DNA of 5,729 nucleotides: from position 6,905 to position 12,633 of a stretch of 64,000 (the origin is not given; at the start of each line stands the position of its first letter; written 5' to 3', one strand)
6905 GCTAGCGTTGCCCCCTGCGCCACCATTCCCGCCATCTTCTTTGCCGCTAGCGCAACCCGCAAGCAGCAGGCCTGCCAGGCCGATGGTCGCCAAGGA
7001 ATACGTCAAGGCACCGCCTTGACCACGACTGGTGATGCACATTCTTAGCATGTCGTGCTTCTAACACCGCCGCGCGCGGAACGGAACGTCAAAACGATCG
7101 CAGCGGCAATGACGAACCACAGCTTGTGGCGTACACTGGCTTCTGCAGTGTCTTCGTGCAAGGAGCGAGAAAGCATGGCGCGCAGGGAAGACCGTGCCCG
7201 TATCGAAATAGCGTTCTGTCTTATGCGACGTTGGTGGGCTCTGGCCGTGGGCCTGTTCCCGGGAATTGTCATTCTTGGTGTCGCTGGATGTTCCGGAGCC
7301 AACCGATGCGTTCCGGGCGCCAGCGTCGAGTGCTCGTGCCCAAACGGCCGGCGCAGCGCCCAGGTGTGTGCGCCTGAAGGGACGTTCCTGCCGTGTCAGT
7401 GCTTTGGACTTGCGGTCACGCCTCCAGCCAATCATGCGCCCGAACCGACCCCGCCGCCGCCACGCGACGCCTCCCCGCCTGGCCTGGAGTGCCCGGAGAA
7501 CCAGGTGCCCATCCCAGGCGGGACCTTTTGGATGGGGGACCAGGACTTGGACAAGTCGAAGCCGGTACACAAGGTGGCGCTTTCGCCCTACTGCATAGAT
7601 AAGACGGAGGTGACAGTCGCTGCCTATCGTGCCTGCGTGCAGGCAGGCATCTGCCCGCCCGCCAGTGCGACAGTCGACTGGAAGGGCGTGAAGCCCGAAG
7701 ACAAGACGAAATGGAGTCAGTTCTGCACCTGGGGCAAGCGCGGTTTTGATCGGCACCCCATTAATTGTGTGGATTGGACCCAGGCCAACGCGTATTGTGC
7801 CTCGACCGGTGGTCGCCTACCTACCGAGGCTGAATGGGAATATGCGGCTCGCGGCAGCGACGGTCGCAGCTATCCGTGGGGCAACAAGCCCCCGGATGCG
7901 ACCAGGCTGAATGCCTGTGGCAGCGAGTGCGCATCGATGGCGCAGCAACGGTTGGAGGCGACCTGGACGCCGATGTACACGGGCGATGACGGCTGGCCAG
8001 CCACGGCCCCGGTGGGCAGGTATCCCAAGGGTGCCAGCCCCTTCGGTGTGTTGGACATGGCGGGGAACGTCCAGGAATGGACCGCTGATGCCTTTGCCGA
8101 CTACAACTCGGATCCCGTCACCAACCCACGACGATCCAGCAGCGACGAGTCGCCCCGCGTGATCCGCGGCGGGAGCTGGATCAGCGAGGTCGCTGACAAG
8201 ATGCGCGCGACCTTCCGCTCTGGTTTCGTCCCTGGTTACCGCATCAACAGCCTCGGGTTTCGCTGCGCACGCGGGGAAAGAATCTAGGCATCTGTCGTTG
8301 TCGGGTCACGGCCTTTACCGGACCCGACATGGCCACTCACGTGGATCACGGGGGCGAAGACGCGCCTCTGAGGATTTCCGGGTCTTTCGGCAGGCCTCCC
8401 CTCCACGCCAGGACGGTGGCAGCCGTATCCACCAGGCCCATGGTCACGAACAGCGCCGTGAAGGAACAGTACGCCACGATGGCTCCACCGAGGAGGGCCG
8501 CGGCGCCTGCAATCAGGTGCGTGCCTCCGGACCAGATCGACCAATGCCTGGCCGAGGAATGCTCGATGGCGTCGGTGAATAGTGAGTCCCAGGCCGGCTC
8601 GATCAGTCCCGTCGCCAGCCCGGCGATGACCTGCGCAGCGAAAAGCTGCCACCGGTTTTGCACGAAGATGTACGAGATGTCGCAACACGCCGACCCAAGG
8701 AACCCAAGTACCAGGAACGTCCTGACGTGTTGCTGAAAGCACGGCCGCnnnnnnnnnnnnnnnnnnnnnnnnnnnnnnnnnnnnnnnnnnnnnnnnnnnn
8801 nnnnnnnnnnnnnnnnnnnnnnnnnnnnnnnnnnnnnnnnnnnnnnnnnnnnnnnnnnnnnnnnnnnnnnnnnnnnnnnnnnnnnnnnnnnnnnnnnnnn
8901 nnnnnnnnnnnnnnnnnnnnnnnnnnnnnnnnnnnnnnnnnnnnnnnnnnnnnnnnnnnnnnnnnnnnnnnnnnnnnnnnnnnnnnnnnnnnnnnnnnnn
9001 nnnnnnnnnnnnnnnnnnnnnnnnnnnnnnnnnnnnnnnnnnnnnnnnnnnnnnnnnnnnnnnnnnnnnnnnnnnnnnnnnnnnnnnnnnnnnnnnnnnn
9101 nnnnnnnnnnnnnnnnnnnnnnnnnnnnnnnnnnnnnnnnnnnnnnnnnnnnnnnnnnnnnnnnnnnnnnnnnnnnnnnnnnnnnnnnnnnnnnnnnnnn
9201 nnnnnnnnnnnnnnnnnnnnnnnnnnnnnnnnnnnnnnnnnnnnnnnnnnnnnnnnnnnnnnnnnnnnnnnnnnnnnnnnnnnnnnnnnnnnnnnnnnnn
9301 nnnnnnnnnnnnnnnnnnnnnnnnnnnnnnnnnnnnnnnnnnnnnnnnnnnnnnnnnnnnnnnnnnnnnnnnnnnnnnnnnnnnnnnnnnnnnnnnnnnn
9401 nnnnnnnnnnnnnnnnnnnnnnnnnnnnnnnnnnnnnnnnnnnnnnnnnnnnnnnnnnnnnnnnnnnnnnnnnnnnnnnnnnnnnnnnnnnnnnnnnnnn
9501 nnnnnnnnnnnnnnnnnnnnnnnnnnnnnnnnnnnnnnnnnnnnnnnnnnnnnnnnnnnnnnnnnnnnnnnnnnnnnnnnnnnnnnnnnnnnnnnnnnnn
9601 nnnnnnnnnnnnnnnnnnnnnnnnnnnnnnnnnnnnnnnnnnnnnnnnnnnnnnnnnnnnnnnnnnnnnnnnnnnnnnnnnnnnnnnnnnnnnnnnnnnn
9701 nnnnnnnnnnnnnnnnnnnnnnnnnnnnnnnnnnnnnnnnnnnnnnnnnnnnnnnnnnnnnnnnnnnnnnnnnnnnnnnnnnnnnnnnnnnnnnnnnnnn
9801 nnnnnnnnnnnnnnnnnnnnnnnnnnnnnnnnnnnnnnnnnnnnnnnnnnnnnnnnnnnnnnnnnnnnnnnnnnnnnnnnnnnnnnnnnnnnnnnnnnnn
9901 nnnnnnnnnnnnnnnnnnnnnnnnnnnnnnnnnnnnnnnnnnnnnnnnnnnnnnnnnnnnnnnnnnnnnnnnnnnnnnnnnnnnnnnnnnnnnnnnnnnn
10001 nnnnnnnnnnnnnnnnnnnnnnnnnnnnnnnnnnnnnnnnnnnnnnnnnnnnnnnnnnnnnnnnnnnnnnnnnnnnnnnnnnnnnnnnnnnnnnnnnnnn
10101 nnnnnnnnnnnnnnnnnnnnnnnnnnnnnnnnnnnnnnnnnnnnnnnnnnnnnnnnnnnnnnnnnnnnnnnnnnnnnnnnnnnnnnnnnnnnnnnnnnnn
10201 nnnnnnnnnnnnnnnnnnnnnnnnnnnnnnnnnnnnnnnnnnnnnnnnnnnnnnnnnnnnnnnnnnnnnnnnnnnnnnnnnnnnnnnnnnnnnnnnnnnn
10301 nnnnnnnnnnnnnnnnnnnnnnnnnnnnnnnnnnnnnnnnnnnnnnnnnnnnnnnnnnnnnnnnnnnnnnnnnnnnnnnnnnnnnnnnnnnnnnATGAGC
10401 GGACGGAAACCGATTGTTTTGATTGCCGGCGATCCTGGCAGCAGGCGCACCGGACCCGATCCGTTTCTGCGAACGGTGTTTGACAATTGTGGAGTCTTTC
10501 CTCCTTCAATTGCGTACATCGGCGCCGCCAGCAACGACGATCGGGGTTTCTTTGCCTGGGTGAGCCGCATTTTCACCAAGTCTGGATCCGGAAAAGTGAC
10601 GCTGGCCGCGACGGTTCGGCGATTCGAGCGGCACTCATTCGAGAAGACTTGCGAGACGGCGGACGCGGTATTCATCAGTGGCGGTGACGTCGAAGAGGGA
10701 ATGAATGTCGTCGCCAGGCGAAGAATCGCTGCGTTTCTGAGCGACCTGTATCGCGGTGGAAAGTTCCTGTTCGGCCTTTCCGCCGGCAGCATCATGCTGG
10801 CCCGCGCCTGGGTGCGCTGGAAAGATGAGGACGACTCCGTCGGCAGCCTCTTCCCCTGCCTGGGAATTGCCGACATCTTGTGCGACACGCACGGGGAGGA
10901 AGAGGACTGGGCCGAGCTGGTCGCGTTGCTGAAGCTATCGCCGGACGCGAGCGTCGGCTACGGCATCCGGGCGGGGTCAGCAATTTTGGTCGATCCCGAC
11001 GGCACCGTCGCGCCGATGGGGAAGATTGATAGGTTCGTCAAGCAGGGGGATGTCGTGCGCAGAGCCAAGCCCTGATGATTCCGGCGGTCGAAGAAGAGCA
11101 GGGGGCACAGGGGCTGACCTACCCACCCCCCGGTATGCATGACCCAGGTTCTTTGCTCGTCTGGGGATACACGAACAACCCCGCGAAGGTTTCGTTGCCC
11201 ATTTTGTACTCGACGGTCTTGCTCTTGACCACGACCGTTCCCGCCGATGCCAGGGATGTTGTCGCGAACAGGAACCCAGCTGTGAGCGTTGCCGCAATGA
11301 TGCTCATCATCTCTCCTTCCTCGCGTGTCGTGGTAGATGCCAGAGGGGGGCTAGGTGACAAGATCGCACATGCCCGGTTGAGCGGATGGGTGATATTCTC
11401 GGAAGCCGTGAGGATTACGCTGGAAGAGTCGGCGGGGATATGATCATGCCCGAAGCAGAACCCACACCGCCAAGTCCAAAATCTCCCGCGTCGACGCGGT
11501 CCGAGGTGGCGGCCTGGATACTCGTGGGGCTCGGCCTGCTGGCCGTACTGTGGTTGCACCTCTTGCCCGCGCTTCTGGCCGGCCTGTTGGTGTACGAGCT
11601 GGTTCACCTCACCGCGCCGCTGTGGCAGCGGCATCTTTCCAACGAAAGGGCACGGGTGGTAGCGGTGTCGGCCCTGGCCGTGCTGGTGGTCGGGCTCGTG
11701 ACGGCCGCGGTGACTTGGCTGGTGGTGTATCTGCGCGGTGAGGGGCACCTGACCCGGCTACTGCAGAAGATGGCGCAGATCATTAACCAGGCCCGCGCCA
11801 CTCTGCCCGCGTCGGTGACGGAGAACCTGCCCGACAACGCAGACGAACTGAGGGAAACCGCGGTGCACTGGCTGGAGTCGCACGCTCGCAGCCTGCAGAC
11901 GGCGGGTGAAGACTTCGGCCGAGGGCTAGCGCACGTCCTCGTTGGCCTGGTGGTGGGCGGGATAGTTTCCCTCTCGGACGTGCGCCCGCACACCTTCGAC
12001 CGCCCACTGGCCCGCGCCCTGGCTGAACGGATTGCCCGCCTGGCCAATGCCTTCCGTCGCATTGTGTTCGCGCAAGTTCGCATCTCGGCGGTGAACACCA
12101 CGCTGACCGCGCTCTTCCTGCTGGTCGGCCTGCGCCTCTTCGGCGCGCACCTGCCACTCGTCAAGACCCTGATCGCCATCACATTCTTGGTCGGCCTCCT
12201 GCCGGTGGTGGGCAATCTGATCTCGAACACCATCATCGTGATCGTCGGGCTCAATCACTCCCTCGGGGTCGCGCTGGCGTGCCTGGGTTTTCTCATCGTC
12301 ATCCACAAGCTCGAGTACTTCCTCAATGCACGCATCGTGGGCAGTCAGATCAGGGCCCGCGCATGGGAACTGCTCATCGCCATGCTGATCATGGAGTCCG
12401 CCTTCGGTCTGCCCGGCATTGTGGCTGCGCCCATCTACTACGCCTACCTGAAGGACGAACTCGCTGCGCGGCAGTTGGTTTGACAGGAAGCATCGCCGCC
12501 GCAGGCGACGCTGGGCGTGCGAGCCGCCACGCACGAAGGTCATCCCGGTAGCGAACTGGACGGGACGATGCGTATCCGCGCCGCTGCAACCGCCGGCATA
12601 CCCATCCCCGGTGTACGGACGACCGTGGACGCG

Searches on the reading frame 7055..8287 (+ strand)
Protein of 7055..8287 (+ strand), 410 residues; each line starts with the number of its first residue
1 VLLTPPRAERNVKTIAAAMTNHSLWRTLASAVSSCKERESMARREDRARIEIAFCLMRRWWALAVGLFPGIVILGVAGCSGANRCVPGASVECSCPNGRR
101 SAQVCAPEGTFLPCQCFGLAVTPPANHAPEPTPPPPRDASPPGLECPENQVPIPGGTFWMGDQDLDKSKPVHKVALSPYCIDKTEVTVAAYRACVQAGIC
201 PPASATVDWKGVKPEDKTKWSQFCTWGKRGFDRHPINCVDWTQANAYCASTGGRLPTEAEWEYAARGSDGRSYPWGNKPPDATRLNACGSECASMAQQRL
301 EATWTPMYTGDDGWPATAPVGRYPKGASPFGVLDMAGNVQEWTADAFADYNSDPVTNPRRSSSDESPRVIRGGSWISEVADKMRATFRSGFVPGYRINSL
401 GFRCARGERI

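Call 41: search_protein_families(library=pfam, proteins=[window:7055-8287:+], max_evalue=0.001)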
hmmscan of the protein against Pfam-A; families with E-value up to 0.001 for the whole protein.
window:7055-8287:+ (410 aa): 1 family
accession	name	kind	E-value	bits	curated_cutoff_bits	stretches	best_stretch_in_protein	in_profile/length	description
PF03781.23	FGE-sulfatase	-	4e-62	210.6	23.3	1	149-406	4-255/255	Sulfatase-modifying factor enzyme 1-like domain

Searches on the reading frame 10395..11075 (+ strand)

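Call 41: search_protein_families(library=pfam, proteins=[window:10395-11075:+], max_evalue=0.001)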
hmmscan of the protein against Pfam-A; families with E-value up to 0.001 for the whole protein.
window:10395-11075:+ (226 aa): 1 family
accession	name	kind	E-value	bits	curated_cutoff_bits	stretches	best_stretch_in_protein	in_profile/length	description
PF03575.23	Peptidase_S51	-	2.2e-13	50.8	23.9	1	37-202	31-201/206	Peptidase family S51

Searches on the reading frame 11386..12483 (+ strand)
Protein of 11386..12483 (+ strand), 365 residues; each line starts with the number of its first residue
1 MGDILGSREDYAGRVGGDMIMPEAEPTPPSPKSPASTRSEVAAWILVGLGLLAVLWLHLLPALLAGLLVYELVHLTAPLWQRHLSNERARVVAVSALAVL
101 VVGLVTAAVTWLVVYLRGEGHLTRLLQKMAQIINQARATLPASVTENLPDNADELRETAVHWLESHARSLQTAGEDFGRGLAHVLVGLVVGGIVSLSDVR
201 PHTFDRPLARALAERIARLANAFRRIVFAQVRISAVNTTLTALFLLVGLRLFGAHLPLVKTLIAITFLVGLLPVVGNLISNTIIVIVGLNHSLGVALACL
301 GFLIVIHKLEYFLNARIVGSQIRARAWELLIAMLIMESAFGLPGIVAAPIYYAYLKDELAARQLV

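Call 41: search_protein_families(library=pfam, proteins=[window:11386-12483:+], max_evalue=0.001)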
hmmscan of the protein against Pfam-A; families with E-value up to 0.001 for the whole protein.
window:11386-12483:+ (365 aa): 1 family
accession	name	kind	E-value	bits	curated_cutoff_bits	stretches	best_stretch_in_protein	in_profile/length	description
PF01594.21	AI-2E_transport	-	1.8e-16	60.7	34.3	1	43-357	6-321/327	AI-2E family transporter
